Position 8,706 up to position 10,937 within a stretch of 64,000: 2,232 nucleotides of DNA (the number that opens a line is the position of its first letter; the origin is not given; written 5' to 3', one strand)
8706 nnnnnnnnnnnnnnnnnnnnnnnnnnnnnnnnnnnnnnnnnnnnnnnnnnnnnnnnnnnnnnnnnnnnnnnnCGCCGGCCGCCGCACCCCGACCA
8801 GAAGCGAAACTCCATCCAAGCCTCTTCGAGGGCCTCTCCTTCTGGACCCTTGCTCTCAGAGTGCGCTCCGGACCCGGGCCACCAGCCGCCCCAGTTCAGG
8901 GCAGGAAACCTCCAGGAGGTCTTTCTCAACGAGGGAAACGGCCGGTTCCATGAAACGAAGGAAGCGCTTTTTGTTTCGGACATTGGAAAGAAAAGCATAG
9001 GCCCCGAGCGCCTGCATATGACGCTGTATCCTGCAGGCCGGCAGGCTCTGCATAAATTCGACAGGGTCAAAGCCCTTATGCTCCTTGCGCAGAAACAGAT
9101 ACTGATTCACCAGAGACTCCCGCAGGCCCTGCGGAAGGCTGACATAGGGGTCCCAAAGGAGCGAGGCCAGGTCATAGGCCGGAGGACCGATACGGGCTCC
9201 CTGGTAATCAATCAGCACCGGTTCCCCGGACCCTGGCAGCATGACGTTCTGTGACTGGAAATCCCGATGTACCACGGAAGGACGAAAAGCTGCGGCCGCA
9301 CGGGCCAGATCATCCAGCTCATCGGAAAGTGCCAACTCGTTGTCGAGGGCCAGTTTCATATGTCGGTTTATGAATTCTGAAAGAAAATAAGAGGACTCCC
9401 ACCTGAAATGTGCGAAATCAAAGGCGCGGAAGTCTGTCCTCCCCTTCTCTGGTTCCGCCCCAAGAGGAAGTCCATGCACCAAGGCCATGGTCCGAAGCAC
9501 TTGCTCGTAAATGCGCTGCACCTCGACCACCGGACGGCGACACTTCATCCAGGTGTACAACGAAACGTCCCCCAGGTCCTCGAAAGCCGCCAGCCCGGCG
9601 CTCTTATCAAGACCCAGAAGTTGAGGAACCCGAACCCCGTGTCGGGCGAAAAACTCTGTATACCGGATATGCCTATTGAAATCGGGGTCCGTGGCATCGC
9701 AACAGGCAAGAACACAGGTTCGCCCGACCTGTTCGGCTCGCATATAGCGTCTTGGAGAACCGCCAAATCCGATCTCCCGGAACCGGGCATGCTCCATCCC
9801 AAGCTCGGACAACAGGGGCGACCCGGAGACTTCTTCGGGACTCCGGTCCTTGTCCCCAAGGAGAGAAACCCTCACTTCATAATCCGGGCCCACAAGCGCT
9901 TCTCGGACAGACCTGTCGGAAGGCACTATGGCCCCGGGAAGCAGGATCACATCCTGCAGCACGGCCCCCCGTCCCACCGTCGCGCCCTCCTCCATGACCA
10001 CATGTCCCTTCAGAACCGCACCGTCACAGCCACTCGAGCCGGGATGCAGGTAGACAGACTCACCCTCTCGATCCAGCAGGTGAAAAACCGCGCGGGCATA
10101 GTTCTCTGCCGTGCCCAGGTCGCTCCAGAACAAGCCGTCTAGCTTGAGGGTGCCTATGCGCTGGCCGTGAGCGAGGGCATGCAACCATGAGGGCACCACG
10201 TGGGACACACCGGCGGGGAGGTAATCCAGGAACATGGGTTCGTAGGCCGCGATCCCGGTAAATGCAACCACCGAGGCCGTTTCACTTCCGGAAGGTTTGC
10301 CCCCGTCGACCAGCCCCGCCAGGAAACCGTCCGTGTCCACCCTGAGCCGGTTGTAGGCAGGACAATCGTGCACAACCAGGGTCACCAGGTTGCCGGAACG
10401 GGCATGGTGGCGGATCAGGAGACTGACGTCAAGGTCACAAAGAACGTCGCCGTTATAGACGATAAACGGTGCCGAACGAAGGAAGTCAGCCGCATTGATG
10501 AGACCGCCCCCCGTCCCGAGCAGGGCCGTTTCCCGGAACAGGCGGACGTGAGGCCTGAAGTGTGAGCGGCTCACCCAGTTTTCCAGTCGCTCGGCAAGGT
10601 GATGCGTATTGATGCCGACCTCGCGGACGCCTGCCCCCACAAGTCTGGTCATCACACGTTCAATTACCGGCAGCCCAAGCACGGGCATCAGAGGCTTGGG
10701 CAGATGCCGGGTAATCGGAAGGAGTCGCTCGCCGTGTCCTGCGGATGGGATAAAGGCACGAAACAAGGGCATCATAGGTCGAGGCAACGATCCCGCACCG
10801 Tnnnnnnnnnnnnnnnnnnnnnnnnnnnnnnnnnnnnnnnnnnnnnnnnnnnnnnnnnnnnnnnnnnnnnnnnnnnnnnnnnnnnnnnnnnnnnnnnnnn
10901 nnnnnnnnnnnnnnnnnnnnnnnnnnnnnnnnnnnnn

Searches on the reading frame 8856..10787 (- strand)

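Call 44: search_protein_families(library=pfam, proteins=[window:8856-10787:-], max_evalue=0.001)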
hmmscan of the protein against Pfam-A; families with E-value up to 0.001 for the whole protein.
window:8856-10787:- (643 aa): 5 families
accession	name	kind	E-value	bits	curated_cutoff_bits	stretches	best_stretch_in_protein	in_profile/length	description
PF01636.29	APH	-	8.6e-25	88.3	23.2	1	336-571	2-237/239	Phosphotransferase enzyme family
PF00483.29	NTP_transferase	-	7.5e-19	68.7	21.2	1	13-234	4-239/245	Nucleotidyl transferase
PF12804.13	NTP_transf_3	-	9.5e-06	26.3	27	1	13-140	3-123/160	MobA-like NTP transferase domain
PF02958.26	EcKL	-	0.00072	19.4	22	0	505-557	217-271/294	Ecdysteroid kinase-like family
PF19974.5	TCAD9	-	0.00095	18.9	40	0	486-543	283-337/429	Ternary complex associated domain 9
